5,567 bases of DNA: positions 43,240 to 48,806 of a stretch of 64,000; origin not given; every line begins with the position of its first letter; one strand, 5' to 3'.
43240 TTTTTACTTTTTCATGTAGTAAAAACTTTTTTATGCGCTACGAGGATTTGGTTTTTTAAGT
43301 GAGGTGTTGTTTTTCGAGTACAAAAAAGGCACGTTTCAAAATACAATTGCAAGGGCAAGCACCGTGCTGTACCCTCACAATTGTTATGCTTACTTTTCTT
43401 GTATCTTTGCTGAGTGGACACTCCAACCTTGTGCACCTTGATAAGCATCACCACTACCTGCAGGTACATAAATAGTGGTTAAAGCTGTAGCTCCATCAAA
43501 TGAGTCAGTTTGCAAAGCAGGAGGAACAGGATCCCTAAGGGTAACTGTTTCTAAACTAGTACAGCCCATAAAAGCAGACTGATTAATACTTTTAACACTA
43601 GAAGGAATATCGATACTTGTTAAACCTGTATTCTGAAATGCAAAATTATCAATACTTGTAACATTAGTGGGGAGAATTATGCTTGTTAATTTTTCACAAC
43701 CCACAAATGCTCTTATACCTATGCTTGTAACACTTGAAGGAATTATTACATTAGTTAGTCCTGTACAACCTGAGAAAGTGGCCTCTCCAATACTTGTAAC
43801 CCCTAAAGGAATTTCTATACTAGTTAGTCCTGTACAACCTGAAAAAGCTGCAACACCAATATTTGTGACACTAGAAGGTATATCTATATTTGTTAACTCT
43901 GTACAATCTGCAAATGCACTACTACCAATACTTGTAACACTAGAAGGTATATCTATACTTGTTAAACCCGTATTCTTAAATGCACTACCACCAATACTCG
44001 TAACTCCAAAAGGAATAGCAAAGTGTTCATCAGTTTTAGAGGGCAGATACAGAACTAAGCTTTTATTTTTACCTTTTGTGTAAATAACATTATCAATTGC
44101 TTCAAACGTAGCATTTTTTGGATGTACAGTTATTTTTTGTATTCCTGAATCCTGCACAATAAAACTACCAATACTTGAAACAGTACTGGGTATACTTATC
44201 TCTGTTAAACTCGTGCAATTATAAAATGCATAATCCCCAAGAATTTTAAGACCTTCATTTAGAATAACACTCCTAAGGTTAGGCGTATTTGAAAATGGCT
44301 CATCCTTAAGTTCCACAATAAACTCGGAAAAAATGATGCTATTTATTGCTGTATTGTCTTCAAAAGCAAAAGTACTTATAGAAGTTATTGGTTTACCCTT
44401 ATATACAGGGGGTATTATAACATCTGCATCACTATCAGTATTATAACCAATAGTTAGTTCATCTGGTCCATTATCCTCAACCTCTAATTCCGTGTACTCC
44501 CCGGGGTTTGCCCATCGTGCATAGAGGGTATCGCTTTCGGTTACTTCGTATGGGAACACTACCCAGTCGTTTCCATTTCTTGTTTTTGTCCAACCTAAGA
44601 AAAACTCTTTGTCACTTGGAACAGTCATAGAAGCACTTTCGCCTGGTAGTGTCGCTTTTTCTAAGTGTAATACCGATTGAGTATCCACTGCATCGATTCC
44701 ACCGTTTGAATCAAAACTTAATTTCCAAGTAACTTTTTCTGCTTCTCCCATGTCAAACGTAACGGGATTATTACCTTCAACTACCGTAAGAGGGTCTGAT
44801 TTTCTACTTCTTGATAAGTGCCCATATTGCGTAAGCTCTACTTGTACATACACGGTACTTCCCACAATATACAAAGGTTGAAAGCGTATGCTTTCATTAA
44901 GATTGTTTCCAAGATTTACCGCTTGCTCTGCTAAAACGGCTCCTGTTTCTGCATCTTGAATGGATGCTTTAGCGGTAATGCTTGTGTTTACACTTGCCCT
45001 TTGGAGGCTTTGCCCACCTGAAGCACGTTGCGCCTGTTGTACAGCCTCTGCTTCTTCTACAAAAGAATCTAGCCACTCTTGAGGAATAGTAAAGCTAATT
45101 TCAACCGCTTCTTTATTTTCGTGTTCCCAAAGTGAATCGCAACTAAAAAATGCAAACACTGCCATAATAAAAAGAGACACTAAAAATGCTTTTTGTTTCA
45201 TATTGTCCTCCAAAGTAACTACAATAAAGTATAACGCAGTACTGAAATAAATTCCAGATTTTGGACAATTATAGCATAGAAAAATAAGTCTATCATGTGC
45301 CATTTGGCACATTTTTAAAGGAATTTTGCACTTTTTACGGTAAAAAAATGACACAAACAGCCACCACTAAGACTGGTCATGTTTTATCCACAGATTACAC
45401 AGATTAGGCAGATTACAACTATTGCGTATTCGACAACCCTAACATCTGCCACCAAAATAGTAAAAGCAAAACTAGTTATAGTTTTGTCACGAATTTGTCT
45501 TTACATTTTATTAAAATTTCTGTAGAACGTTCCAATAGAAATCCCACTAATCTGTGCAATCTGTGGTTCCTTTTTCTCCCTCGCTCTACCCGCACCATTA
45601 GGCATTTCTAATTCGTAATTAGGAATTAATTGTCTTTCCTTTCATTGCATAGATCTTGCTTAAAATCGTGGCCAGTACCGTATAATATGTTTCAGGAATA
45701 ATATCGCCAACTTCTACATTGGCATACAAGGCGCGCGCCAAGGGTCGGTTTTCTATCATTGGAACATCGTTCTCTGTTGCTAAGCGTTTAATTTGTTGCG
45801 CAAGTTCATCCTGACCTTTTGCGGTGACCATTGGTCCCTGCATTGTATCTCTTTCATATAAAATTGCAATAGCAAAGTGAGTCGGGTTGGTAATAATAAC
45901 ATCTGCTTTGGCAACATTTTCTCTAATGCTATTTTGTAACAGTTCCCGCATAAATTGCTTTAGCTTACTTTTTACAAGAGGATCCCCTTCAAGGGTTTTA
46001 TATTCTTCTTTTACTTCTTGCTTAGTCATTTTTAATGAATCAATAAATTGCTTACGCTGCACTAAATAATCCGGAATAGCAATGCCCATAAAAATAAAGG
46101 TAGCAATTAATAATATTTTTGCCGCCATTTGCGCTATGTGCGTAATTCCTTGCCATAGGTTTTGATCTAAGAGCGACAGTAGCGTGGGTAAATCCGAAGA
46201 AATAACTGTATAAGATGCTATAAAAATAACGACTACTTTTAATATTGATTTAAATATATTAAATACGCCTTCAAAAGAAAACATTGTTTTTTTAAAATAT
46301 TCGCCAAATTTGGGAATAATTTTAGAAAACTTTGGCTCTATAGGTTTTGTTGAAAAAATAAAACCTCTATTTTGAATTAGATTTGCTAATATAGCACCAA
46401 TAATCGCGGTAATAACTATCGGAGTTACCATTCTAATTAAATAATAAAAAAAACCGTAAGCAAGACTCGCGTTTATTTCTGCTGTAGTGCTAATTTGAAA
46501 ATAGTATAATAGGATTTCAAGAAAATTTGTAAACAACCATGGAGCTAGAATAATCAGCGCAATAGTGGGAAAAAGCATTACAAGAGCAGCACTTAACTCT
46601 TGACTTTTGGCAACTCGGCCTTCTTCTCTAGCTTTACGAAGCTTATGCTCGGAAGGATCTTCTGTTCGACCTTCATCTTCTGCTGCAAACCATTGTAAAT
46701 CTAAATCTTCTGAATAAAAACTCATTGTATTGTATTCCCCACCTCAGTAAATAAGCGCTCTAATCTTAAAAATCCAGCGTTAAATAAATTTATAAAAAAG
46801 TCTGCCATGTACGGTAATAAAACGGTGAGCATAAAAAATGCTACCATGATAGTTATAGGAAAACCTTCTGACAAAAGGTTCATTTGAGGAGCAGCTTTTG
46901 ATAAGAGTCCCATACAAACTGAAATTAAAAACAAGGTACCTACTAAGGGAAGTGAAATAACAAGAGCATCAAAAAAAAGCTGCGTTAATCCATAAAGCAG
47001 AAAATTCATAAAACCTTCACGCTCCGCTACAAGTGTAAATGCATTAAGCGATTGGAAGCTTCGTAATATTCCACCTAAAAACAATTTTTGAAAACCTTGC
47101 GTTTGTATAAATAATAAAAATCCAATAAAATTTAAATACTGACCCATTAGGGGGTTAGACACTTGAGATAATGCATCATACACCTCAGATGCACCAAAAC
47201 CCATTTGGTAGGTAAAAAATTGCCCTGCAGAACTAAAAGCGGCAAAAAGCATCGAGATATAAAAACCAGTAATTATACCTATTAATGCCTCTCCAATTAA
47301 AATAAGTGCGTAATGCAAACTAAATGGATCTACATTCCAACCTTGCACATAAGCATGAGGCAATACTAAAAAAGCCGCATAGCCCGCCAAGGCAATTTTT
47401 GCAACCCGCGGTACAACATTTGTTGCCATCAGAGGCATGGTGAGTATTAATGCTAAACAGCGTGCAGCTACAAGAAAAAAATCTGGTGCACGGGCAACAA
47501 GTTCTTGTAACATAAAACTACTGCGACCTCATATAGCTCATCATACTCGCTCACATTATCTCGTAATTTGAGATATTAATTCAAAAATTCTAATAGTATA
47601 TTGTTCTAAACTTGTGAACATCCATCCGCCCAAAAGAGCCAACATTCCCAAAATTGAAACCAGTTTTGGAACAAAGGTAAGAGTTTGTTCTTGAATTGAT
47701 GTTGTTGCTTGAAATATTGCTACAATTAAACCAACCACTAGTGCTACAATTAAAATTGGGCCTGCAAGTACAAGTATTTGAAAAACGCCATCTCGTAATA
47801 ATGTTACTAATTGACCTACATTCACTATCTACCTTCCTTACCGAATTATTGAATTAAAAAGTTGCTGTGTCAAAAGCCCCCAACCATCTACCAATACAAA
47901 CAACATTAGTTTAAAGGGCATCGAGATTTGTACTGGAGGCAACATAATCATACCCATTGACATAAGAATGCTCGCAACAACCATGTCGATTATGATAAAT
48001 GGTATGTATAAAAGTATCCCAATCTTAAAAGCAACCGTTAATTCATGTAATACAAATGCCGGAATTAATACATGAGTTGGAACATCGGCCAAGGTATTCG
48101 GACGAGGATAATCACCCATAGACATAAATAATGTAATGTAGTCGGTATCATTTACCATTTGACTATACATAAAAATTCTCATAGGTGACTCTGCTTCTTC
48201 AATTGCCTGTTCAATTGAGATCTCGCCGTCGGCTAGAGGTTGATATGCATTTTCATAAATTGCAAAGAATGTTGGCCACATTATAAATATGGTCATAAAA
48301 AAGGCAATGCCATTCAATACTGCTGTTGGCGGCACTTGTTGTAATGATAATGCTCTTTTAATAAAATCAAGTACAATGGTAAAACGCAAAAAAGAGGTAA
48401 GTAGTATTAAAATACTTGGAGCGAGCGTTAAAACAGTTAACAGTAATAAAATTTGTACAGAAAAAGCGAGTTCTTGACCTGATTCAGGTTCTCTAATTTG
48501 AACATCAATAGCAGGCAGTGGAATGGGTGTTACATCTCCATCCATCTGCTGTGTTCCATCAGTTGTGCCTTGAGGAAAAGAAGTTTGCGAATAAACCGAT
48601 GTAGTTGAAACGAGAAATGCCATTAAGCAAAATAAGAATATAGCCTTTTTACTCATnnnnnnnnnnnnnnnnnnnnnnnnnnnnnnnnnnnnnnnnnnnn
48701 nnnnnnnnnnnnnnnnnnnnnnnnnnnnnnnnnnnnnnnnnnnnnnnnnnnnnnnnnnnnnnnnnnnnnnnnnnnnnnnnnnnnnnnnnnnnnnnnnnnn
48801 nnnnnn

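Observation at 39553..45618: A 6-kb lipoprotein/repeat island splits flhB from flhA inside the core flagellar export operon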

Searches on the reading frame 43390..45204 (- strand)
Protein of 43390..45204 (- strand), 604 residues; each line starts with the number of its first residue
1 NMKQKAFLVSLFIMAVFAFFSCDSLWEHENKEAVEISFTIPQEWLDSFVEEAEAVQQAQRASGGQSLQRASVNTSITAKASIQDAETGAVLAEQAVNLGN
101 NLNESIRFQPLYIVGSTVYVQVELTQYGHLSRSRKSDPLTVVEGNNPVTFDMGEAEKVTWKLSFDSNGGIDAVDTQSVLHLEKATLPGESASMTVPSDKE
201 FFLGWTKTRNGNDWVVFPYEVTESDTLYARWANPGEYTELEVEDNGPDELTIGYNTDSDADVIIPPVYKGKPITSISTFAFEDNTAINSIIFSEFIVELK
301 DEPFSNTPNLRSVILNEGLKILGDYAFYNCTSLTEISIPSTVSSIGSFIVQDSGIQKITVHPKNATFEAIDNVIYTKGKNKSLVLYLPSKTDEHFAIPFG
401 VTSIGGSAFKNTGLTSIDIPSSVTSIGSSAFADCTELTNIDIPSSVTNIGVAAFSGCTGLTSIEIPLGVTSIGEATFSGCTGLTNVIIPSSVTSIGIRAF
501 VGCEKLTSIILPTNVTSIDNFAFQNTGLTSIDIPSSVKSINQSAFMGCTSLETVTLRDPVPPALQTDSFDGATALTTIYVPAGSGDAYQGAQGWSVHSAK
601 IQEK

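Call 6: search_protein_families(library=pfam, proteins=[window:43390-45204:-], max_evalue=0.01)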
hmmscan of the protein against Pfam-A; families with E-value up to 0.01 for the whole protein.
window:43390-45204:- (604 aa): 3 families
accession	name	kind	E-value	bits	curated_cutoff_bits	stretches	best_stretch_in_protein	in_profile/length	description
PF13306.12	LRR_5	-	8.9e-74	245.9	27.7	3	394-496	15-116/127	BspA type Leucine rich repeat region (6 copies)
PF13855.12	LRR_8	-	6.4e-12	45.5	27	0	514-557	12-57/61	Leucine rich repeat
PF12799.13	LRR_4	-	0.0002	21.9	27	0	308-338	1-30/44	Leucine Rich repeats (2 copies)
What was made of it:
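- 43390..45201 (-): LipC: lipoprotein with the shared N-domain plus BspA-type LRR_5 repeats (69-nt periodic array at 43585-44017). Pfam LRR_5 8.9e-74 (call 6).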

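Call 7: search_protein_families(library=ncbifam, proteins=[window:43390-45204:-], max_evalue=0.01)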
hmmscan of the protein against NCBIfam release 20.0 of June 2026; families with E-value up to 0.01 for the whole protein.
window:43390-45204:- (604 aa): 3 families
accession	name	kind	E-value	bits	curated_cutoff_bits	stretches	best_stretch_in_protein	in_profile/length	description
NF047961.1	adhesin_HupY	equivalog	1.1e-25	89.9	1250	3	483-547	188-252/978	leucine-rich repeat adhesin HupY/LrrG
NF045861.1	glide_Gli349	exception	2.1e-17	61.2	1750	4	433-501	2675-2742/3169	gliding machinery surface structure protein Gli349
TIGR02167.2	Liste_lipo_26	repeat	1.3e-07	31.2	30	0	431-443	2-14/26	PARCEL repeat-containing surface protein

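Call 93: search_solved_structures(query=window:43390-45201:-, max_evalue=0.001)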
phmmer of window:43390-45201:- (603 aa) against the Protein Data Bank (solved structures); distinct sequences matched with E-value up to 0.001: 13.
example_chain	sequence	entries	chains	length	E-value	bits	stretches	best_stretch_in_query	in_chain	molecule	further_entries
4gt6_A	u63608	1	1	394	2.4e-55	191.5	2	384-561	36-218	Cell surface protein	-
4fs7_A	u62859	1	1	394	4.8e-55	190.5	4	419-503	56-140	Uncharacterized protein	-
4h09_A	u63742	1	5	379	1.5e-37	132.8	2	321-548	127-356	Hypothetical leucine rich repeat protein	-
6mlx_A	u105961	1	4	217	1e-28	103.6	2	422-514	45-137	Leucine-rich repeat protein TpLRR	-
4fdw_A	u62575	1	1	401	1.2e-26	96.7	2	400-600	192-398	leucine rich hypothetical protein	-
4fd0_A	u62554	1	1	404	4e-26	95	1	400-600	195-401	Leucine rich hypothetical protein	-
4cp6_A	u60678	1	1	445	8.5e-22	80.7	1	317-496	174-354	CHOLINE BINDING PROTEIN PCPA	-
3sb4_A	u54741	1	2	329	3.3e-13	52.4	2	413-497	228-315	Hypothetical leucine rich repeat protein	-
4oju_A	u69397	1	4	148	5.1e-11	45.2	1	386-472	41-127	hypothetical leucine rich repeat protein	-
4pq8_A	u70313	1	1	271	4.6e-05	25.5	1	411-574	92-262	DESIGNED PROTEIN OR465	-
4li2_A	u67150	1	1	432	5.6e-05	25.2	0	295-555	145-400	Leucine-rich repeat-containing G-protein coupled receptor 4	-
4li1_B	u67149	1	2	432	7.3e-05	24.8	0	294-555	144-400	Leucine-rich repeat-containing G-protein coupled receptor 4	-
4qxf_A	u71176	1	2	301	0.0001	24.3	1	400-555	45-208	Leucine-rich repeat-containing G-protein coupled receptor 4, Variable lymphocyte receptor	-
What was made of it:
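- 43390..45201 (-): PDB hits to LRR surface proteins including TpLRR 6MLX (call 93).
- Closest known: BspA/LrrA/TpLRR-type leucine-rich-repeat surface proteins of oral bacteria and treponemes. Same: It matches solved LRR surface proteins, including T. pallidum TpLRR 6MLX at E=1e-28 (call 93).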

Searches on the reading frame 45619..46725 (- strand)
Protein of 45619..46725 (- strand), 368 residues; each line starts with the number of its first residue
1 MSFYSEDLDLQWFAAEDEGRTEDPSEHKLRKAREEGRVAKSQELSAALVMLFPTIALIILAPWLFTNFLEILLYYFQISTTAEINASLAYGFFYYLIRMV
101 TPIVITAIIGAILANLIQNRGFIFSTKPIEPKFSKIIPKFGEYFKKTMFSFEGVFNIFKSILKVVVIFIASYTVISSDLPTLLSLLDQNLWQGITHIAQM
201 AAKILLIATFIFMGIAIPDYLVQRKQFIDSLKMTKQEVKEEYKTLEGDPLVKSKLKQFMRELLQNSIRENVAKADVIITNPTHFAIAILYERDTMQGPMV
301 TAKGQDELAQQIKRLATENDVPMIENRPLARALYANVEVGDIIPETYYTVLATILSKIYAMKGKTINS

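Call 6: search_protein_families(library=pfam, proteins=[window:45619-46725:-], max_evalue=0.01)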
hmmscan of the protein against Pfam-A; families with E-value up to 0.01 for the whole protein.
window:45619-46725:- (368 aa): 2 families
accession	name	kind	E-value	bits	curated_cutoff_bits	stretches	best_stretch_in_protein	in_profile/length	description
PF01312.24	Bac_export_2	-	4.2e-113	378.4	24.4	1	19-356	2-333/335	FlhB HrpN YscU SpaS Family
PF20994.3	CENPU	-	0.0089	16.1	27.8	0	221-286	108-173/200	CENPU protein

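Call 7: search_protein_families(library=ncbifam, proteins=[window:45619-46725:-], max_evalue=0.01)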
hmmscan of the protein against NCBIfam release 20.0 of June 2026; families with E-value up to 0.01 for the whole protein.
window:45619-46725:- (368 aa): 9 families
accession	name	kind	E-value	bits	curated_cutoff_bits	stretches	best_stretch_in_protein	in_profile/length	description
TIGR00328.1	flhB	equivalog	8.2e-113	377.1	349.25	1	18-364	1-347/348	flagellar biosynthesis protein FlhB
NF009411.0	PRK12772.1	equivalog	1.8e-86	290.9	739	1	17-364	262-609/610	fused FliR family export protein/FlhB family type III secretion system protein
TIGR01404.2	FlhB_rel_III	equivalog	5.9e-86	289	358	1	20-358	2-338/341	type III secretion system export apparatus subunit SctU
NF009412.0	PRK12773.1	equivalog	3.5e-69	233.7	886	1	8-361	291-645/649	flagellar biosynthesis protein FlhB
NF009364.0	PRK12721.1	equivalog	8.7e-64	215.9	381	1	20-357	4-339/352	EscU/YscU/HrcU family type III secretion system export apparatus switch protein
NF009117.0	PRK12468.1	equivalog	8.3e-51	172.9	712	1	17-362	6-351/386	flagellar biosynthesis protein FlhB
NF006017.0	PRK08156.1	equivalog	4.6e-48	164.3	394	1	20-343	4-320/367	EscU/YscU/HrcU family type III secretion system export apparatus switch protein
NF004950.0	PRK06298.1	equivalog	6.4e-45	153.8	434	1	20-367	4-350/360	type III secretion system protein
TIGR00789.1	flhB_rel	hypoth_equivalog_domain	1e-12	48.1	117.35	1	283-362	3-81/84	FlhB-like flagellar biosynthesis protein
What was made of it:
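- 45619..46725 (-): flhB, the last gene of the upstream flbD...flhB block. TIGR00328 377 bits and Pfam Bac_export_2 (calls 6, 7)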

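Call 23: find_encoding_contigs(protein=window:45619-46725:-, flank=10000, max_places=10)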
Protein window:45619-46725:- (368 aa): no gene with exactly this product is on record in the collection.

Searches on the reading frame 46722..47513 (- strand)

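Call 50: search_protein_families(library=ncbifam, proteins=[window:46722-47513:-], max_evalue=0.00001)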
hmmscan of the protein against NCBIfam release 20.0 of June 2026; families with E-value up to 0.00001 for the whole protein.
window:46722-47513:- (263 aa): 5 families
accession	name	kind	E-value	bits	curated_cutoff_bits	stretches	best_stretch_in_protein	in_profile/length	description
TIGR01400.1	fliR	equivalog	7.2e-59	199.3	168.6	1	11-254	3-244/245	flagellar biosynthetic protein FliR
TIGR01401.1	fliR_like_III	equivalog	6.4e-28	98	163.05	1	13-238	12-236/253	type III secretion system export apparatus subunit SctT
NF009411.0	PRK12772.1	equivalog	6.3e-26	90.9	739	1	12-246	10-242/610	fused FliR family export protein/FlhB family type III secretion system protein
NF009416.1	PRK12780.1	equivalog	4.7e-07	29.7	306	1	12-245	9-242/247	flagellar biosynthesis protein FliR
NF011876.0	PRK15349.1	equivalog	5.2e-06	26.5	275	1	17-242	17-243/259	EscT/YscT/HrcT family type III secretion system export apparatus protein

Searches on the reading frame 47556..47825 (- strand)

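Call 50: search_protein_families(library=ncbifam, proteins=[window:47556-47825:-], max_evalue=0.00001)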
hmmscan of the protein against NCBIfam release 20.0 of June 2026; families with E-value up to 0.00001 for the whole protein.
window:47556-47825:- (89 aa): 5 families
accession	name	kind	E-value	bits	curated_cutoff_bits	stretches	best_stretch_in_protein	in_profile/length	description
TIGR01402.1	fliQ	equivalog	5.5e-30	103.3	88.9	1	1-87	1-87/88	flagellar biosynthesis protein FliQ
NF004671.0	PRK06010.1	subfamily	1.5e-20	73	104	1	1-86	1-86/88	flagellar biosynthesis protein FliQ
TIGR01403.1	fliQ_rel_III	equivalog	9.4e-18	64.1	76.5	1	6-84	2-80/81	type III secretion system export apparatus subunit SctS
NF011861.0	PRK15333.1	equivalog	7.7e-11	42.3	108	1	12-81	10-79/86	EscS/YscS/HrcS family type III secretion system export apparatus protein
NF011877.0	PRK15350.1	equivalog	2.7e-10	40.5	104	1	1-82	1-82/88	EscS/YscS/HrcS family type III secretion system export apparatus protein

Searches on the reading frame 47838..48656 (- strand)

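Call 50: search_protein_families(library=ncbifam, proteins=[window:47838-48656:-], max_evalue=0.00001)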
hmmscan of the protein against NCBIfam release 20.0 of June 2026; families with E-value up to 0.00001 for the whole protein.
window:47838-48656:- (272 aa): 4 families
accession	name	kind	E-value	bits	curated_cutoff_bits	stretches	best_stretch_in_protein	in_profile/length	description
TIGR01103.1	fliP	equivalog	2.3e-83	278.8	217.45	1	72-269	1-196/197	flagellar type III secretion system pore protein FliP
NF009438.0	PRK12797.1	subfamily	3.1e-56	190.5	179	1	66-269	8-215/217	EscR/YscR/HrcR family type III secretion system export apparatus protein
TIGR01102.1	yscR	equivalog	4.4e-50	170.3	208.6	1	70-266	2-202/202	type III secretion system export apparatus subunit SctR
NF009437.0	PRK12796.1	equivalog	1e-41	143.1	263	1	66-268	5-215/223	EscR/YscR/HrcR family type III secretion system export apparatus protein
